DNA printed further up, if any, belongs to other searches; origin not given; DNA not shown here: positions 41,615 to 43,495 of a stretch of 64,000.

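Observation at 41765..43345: Single-gene ATPase-nuclease fusion downstream of the integrase: best candidate for an undescribed anti-phage system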

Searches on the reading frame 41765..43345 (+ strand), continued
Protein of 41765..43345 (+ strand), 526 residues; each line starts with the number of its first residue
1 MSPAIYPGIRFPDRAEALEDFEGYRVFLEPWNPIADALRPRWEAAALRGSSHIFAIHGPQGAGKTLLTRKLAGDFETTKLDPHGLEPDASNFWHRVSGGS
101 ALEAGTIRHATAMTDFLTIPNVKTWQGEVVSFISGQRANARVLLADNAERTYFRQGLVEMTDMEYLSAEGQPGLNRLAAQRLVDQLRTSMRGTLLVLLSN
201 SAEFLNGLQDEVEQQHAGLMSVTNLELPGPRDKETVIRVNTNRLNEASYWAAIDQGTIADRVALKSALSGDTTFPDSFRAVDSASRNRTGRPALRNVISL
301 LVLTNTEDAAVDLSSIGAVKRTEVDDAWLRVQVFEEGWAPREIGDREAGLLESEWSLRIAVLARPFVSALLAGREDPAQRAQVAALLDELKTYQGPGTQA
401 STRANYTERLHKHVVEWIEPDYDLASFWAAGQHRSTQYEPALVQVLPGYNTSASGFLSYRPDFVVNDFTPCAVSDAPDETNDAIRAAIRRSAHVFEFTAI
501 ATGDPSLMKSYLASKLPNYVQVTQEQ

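Call 76: search_protein_families(library=padloc, proteins=[L023:3294-8600:+, L023:11702-14485:+, L023:14490-18443:+, L024:10857-12995:+, L022:13464-16904:-, L022:7306-9609:-, L021:1287-4007:-, L017:8186-9862:-], max_evalue=1e-10)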
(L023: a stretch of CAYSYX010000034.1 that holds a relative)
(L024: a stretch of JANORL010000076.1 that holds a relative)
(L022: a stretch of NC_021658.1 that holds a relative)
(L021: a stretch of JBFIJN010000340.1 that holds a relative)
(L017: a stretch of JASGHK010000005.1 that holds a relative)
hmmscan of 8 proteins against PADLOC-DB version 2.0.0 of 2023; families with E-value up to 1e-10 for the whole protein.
L023:3294-8600:+ (1769 aa): 15 families
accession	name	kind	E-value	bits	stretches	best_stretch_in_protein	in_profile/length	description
PDLC00013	DruE1|DruE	-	1.2e-99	333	3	964-1387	1026-1422/1776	SNF2 family N-terminal domain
PDLC00037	DruE3|DruE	-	1.9e-97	325.6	2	44-700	47-688/2055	SNF2 family N-terminal domain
PDLC00014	DruE2|DruE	-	1.2e-85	286.2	4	195-689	313-843/1928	SNF2 family N-terminal domain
PDLC00015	DruE2|DruE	-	5.1e-83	277.7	4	976-1134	1127-1279/1887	SNF2 family N-terminal domain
PDLC00035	DruE3|DruE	-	2e-73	245.8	2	49-689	53-677/1460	SNF2 family N-terminal domain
PDLC00051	DruE4|DruE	-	7.7e-73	243.8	3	962-1124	1072-1223/1829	SNF2 family N-terminal domain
PDLC00036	DruE3|DruE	-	1.8e-61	205.7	2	91-295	88-303/2023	SNF2 family N-terminal domain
PDLC02896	DpdJ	-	8.5e-26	88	1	192-275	330-413/1487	DpdJ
PDLC02503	BrxHI|BrxHII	-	1.4e-25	87.7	1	97-275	28-195/698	BrxHI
PDLC03960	SngC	-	7.8e-24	82.4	1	96-281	27-199/720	-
PDLC02569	DrmA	-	3e-15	53.1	0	1026-1096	830-899/1095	DrmA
PDLC02898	DpdJ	-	2.1e-14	51.3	0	189-276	339-425/506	DpdJ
PDLC02501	BrxHI|BrxHII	-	6.8e-14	48.9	0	98-275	28-196/925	BrxHI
PDLC02893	DpdJ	-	9.8e-14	48.2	0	189-275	339-424/876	DpdJ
PDLC02570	DrmA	-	9.8e-11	38.7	0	1026-1097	582-652/851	DrmA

L023:11702-14485:+ (928 aa): 28 families (the best 25 are shown)
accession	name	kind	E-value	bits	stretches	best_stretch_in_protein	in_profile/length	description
PDLC02853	DpdE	-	6.1e-182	605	1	3-924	4-972/985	DpdE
PDLC02621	DrmD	-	1.9e-78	262.7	1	87-601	114-669/1040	DrmD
PDLC02500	BrxHI|BrxHII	-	2.8e-63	212.8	1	97-601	89-611/933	BrxHI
PDLC00659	HmaA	-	3.2e-55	185.5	2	110-404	117-408/1176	SNF2 helicase / DEAD-box helicase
PDLC02504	BrxHI|BrxHII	-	2.5e-53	179.3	1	97-724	108-736/971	BrxHII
PDLC02572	DrmA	-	6e-50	168.1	2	87-387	111-414/1043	DrmA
PDLC02633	DrmD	-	8.5e-48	160.9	2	87-383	118-415/839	DrmD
PDLC02620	DrmD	-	1.3e-46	157.1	2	110-388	112-385/1060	DrmD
PDLC02632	DrmD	-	1.6e-46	157.1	2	88-408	117-442/662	DrmD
PDLC02843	DpdE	-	3.5e-44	149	2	96-306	156-340/1091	DpdE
PDLC02840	DpdE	-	7e-42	141.8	2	113-290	173-328/1091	DpdE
PDLC02623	DrmD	-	2.1e-39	133.1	2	102-281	105-296/1040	DrmD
PDLC02634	DrmD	-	9e-37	124.3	2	112-391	105-380/900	DrmD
PDLC02619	DrmD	-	3.1e-33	112.9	2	89-348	23-280/872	DrmD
PDLC02193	PLD_Helicase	-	6.4e-28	95.4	1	430-607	651-843/905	-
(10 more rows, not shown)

L023:14490-18443:+ (1318 aa): 21 families
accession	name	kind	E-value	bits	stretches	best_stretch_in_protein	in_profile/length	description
PDLC02643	DrmMI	-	1.3e-68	230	2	456-777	547-882/1347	DrmMI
PDLC02638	DrmMI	-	1.8e-49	166.7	1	456-776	546-884/935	DrmMI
PDLC03622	REase_MTase_IIG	-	1.5e-48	163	2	546-834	592-898/1524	Type IIG restriction enzyme-methyltransferase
PDLC03613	REase_MTase_IIG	-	3.3e-43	145.6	1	738-1130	720-1090/1250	Type IIG restriction enzyme-methyltransferase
PDLC03618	REase_MTase_IIG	-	2.2e-35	119.4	1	545-602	660-717/1429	Type IIG restriction enzyme-methyltransferase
PDLC02645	DrmMI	-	2.4e-32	110.1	1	545-604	660-719/772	DrmMI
PDLC03611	REase_MTase_IIG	-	4.5e-32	108.5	1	460-604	513-660/1532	Type IIG restriction enzyme-methyltransferase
PDLC03620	REase_MTase_IIG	-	1.3e-29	100.5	1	547-611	675-739/1378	Type IIG restriction enzyme-methyltransferase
PDLC03614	REase_MTase_IIG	-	1.1e-28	97.5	1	739-909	923-1093/1584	Type IIG restriction enzyme-methyltransferase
PDLC02644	DrmMI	-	3.1e-28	96.2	1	545-602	176-233/988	DrmMI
PDLC02646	DrmMI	-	7.4e-26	88.5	1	539-604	39-104/792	DrmMI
PDLC02639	DrmMI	-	2.2e-24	83.8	1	462-599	248-388/803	DrmMI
PDLC03629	REase_MTase_IIG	-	3.4e-24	82.7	1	501-598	433-536/1182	Type IIG restriction enzyme-methyltransferase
PDLC03609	REase_MTase_IIG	-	2.6e-19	66.6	1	500-605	433-541/1066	Type IIG restriction enzyme-methyltransferase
PDLC03604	REase_MTase_IIG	-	2.8e-18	63.4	0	425-607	324-513/1011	Type IIG restriction enzyme-methyltransferase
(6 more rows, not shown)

L024:10857-12995:+ (713 aa): 20 families
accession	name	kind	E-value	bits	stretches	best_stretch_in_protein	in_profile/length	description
PDLC02853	DpdE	-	1.1e-112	375.7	1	2-709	217-972/985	DpdE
PDLC02621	DrmD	-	1.4e-43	147.3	1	7-385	257-669/1040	DrmD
PDLC02500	BrxHI|BrxHII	-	8.7e-38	128.4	1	7-387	233-613/933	BrxHI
PDLC02504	BrxHI|BrxHII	-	3.3e-35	119.3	1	7-508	235-736/971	BrxHII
PDLC00659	HmaA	-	4.7e-34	115.4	2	7-176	226-395/1176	SNF2 helicase / DEAD-box helicase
PDLC02620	DrmD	-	5.7e-30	102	1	242-385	478-615/1060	DrmD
PDLC02843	DpdE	-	1.4e-29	100.7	1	166-348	483-666/1091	DpdE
PDLC02840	DpdE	-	3.8e-27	93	1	206-361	518-670/1091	DpdE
PDLC02633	DrmD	-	3.5e-26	89.4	1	228-385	501-676/839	DrmD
PDLC02632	DrmD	-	2.6e-24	83.7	1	252-352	526-631/662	DrmD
PDLC02572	DrmA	-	5.3e-24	82.2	1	8-379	253-657/1043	DrmA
PDLC02624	DrmD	-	4.8e-23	79.5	1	215-352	326-472/652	DrmD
PDLC02623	DrmD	-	2.5e-21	73.2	1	159-384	445-661/1040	DrmD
PDLC02634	DrmD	-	2.5e-20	69.9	1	284-407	521-643/900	DrmD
PDLC02193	PLD_Helicase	-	1.3e-19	67.8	1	231-384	669-835/905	-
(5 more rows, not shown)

L022:13464-16904:- (1146 aa): 0 families

L022:7306-9609:- (767 aa): 0 families

L021:1287-4007:- (906 aa): 0 families

L017:8186-9862:- (558 aa): 0 families

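Call 78: search_protein_families(library=pfam, proteins=[L013:1525-3168:+, L013:3168-4367:+, L013:4389-5624:+, L010:9132-9614:-, L002:8793-9218:+, L039:6490-7089:+, L006:11103-11822:-, L006:12066-13031:-, L007:7696-8511:-, L009:8072-9046:-], max_evalue=0.001)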
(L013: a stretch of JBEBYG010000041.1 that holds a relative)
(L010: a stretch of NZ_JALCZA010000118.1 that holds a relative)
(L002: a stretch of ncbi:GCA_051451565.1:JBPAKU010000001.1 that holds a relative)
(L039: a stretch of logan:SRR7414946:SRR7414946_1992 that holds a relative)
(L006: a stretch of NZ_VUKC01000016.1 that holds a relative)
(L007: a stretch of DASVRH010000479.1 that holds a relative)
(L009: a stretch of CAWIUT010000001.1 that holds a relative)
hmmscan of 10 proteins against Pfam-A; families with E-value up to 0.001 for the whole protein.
L013:1525-3168:+ (548 aa): 4 families
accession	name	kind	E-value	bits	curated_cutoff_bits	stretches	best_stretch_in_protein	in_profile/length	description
PF02384.22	N6_Mtase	-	1.6e-61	208.8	20.4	1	212-516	2-307/311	N-6 DNA Methylase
PF07669.17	Eco57I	-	2.6e-11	44.3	25.3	1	329-422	62-165/171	Eco57I restriction-modification methylase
PF12161.14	HsdM_N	-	9.4e-07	30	24.5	1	67-201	7-134/135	HsdM N-terminal domain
PF01170.24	UPF0020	-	0.00056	20.1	22.3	0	245-353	18-134/197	RMKL-like, methyltransferase domain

L013:3168-4367:+ (400 aa): 1 family
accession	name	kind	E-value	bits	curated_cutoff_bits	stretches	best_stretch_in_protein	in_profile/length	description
PF01420.25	Methylase_S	-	1.3e-33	117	22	2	203-381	2-166/168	Type I restriction modification DNA specificity domain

L013:4389-5624:+ (412 aa): 0 families

L010:9132-9614:- (160 aa): 0 families

L002:8793-9218:+ (142 aa): 0 families

L039:6490-7089:+ (199 aa): 0 families

L006:11103-11822:- (239 aa): 2 families
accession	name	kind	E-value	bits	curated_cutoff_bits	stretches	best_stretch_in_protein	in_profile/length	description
PF01243.27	PNPOx_N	-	1.5e-12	48.4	28.1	1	99-222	6-116/120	Pyridoxamine 5'-phosphate oxidase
PF12900.13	Pyridox_ox_2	-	0.00015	22.2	27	1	112-197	18-113/140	Pyridoxamine 5'-phosphate oxidase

L006:12066-13031:- (321 aa): 5 families
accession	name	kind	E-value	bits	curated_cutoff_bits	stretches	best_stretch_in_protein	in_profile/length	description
PF13280.12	WYL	-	4.4e-22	78.3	21.8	1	138-202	2-67/70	WYL domain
PF08279.18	HTH_11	-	2.6e-13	50.1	25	1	6-61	1-55/55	HTH domain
PF19187.6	HTH_PafC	-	1.1e-05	25.6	32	0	5-48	4-47/115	PafC helix-turn-helix domain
PF08220.18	HTH_DeoR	-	2.4e-05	24.4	21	1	9-47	4-42/57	DeoR-like helix-turn-helix domain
PF02082.26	Rrf2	-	0.00034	21.2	30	1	5-63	6-66/132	Iron-dependent Transcriptional regulator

L007:7696-8511:- (271 aa): 0 families

L009:8072-9046:- (324 aa): 1 family
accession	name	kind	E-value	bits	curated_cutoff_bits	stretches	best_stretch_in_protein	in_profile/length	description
PF04851.21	ResIII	-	1.8e-09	38.1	22.5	1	50-124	96-163/164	Type III restriction enzyme, res subunit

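Call 79: find_encoding_contigs(protein=P0074, flank=8000, max_places=1)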
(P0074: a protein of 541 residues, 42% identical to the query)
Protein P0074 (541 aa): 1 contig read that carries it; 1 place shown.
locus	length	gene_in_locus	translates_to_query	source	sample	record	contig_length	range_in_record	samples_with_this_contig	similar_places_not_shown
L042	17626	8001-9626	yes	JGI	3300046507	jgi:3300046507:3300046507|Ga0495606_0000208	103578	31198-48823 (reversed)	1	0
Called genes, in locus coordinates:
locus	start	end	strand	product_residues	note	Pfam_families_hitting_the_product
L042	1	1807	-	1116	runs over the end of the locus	PF08379:Bact_transglu_N, PF01841:Transglut_core, PF09899:DUF2126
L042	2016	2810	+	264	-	PF01841:Transglut_core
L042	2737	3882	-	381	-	PF10005:Zn_ribbon_DZR_6, PF15887:Peptidase_Mx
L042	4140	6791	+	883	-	PF17900:Peptidase_M1_N, PF01433:Peptidase_M1, PF11838:ERAP1_C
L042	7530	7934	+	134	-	-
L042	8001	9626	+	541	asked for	-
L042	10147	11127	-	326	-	PF12275:DUF3616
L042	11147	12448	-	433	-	PF00128:Alpha-amylase, PF14701:hDGE_amylase (weak), PF14871:GHL6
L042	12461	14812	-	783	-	PF07676:PD40 (faint), PF00930:DPPIV_N, PF02129:Peptidase_S15, PF01738:DLH (weak), PF20434:BD-FAE, PF00326:Peptidase_S9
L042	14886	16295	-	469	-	PF00083:Sugar_tr (weak), PF07690:MFS_1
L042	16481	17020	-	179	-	-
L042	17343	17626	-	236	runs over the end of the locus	PF00106:adh_short, PF01370:Epimerase (weak), PF13460:NAD_binding_10 (weak), PF13561:adh_short_C2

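Call 80: find_encoding_contigs(protein=P0055, flank=8000, max_places=1)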
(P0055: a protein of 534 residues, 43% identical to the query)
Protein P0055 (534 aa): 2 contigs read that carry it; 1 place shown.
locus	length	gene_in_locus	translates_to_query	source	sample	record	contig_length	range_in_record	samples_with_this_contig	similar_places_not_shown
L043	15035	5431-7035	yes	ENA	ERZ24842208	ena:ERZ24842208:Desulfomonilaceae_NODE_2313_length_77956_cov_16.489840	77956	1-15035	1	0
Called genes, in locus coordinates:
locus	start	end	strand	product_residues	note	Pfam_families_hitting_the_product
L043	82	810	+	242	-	PF04607:RelA_SpoT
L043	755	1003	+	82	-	-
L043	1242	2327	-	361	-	PF00589:Phage_integrase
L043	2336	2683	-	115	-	-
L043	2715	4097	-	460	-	-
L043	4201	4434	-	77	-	-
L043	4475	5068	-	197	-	-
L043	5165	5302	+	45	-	-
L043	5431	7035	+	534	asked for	PF13191:AAA_16 (weak)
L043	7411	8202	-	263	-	-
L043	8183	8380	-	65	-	-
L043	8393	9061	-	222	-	PF00239:Resolvase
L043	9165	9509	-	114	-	-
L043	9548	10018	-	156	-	-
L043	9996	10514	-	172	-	PF05534:HicB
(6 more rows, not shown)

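Call 81: find_encoding_contigs(protein=P0043, flank=8000, max_places=1)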
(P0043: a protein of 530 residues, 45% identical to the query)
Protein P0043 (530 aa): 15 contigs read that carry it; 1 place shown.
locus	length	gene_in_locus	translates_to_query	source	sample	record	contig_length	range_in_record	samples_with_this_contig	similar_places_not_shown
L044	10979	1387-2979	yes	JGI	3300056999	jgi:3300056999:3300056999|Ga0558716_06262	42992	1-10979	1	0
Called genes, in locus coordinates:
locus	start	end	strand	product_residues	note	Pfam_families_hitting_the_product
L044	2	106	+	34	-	?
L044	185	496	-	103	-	PF01381:HTH_3 (weak)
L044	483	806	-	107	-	-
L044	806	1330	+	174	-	-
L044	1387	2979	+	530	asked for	-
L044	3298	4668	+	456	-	-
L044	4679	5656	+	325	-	-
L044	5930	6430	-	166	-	PF13560:HTH_31, PF01381:HTH_3 (faint)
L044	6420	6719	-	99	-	-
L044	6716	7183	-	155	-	-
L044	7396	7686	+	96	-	PF13560:HTH_31 (weak), PF01381:HTH_3, PF12844:HTH_19 (weak)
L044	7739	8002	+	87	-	-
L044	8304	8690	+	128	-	-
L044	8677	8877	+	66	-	-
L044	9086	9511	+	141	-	-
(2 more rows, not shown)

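Call 82: find_encoding_contigs(protein=P0101, flank=8000, max_places=1)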
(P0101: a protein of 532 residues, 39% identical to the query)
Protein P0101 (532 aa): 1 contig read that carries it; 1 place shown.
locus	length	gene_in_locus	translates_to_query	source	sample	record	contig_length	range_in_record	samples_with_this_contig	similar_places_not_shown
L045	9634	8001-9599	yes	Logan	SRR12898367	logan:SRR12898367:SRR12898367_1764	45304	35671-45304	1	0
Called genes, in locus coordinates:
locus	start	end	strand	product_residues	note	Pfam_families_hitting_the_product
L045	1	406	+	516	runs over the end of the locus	-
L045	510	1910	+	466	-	PF01565:FAD_binding_4, PF08031:BBE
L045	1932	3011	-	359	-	PF12006:DUF3500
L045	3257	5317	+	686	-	PF13336:AcetylCoA_hyd_C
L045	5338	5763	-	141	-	-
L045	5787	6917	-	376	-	PF00266:Aminotran_5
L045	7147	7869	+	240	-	-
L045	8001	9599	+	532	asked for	-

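Call 83: find_homologous_proteins(query=window:41765-43345:+, region=290-526, max_evalue=0.01)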
Query window:41765-43345:+, residues 290-526 (237 aa): 74 proteins with E <= 0.01 among 7105 candidates.
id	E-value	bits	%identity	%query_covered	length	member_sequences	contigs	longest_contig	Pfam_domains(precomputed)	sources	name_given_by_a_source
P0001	7.8e-134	462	88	100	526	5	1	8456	-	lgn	-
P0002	2.6e-113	395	74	100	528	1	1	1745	-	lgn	-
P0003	8.3e-99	348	67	100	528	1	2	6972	-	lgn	-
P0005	4.4e-84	300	60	100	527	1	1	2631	-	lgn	-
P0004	5.5e-84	299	60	100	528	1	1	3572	-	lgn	-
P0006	1.8e-81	291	57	100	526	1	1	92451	-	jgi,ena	-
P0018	5.3e-75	270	57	100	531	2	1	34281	-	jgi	jgi:hypothetical protein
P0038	1.1e-74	269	55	100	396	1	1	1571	-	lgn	-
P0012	1.5e-74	268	56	100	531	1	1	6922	PF00931.29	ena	-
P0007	3.1e-74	267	55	100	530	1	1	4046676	-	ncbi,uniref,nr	ncbi:hypothetical protein LFM56_12990 [Cellulomonas iranensis]|uniref:hypothetical protein n=1 Tax=C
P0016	5.7e-74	267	55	100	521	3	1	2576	-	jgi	jgi:hypothetical protein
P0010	1.5e-73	265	55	100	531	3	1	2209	PF00931.29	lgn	-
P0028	1.9e-73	265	56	100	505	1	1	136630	PF13401.13,PF00931.29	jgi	jgi:hypothetical protein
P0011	1.9e-72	262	55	100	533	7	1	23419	-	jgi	jgi:hypothetical protein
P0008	2.3e-72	261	55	100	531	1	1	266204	-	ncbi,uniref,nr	ncbi:hypothetical protein [Kocuria sp.]|uniref:hypothetical protein n=1 Tax=Kocuria sp. TaxID=187132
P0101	3.2e-38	150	42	100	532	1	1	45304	-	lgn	-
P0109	2.0e-34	137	34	100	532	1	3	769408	-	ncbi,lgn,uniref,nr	ncbi:hypothetical protein [Asaia spathodeae]|uniref:Uncharacterized protein n=1 Tax=Asaia spathodeae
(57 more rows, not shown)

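Call 96: find_related_loci(query=A1, collection=viral_contigs, flank=10000)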
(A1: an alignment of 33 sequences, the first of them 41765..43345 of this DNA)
Query A1 (526 aa) in viral_contigs; peptide patterns used: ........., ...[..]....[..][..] (x = any residue, [..] = any of these).
185 stretches matched a pattern, but none encodes a relative of the query by tblastn (E <= 1e-3).

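Call 111: search_protein_families(library=pfam, alignment_id=A1, max_evalue=0.1)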
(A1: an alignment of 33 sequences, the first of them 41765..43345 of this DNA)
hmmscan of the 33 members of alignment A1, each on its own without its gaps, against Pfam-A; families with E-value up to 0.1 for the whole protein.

A. member 1, window:41765-43345:+ (526 aa): 6 families
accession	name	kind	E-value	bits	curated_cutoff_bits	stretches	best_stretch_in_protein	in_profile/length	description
PF13191.12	AAA_16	-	0.0024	18.8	32.6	1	45-78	18-51/167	AAA ATPase domain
PF13401.12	AAA_22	-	0.019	15.7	27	1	52-106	6-64/130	AAA domain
PF24883.2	NPHP3_N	-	0.019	15.6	24.8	1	49-77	20-48/164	Nephrocystin 3, N-terminal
PF00910.28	RNA_helicase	-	0.063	14.2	21.5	0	56-94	3-45/105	RNA helicase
PF02367.23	TsaE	-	0.079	13.4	26.6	0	50-77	20-47/128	Threonylcarbamoyl adenosine biosynthesis protein TsaE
PF13521.12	AAA_28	-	0.08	13.6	27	0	54-77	2-25/164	AAA domain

B. families by the number of members that match (of 33 scanned): 35 families (the first 25 are shown)
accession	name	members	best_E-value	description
PF13191.12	AAA_16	28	1.3e-06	AAA ATPase domain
PF13401.12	AAA_22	27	3e-05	AAA domain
PF00910.28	RNA_helicase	19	0.0016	RNA helicase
PF24883.2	NPHP3_N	15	0.00093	Nephrocystin 3, N-terminal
PF00931.28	NB-ARC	14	0.00025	NB-ARC domain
PF05729.18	NACHT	12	0.00023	NACHT domain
PF02367.23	TsaE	11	0.0026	Threonylcarbamoyl adenosine biosynthesis protein TsaE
PF00004.35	AAA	9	0.012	ATPase family associated with various cellular activities (AAA)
PF01637.24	ATPase_2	8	4.1e-05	ATPase domain predominantly from Archaea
PF20720.3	nSTAND3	7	0.00022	Novel STAND NTPase 3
PF09848.15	SLFN-g3_helicase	6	5.6e-05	Schlafen group 3, DNA/RNA helicase domain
PF13671.12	AAA_33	5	0.00082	AAA domain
PF00005.33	ABC_tran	5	0.0031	ABC transporter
PF09439.16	SRPRB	5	0.015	Signal recognition particle receptor beta subunit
PF25201.1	nSTAND6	5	0.019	Novel STAND NTPase 6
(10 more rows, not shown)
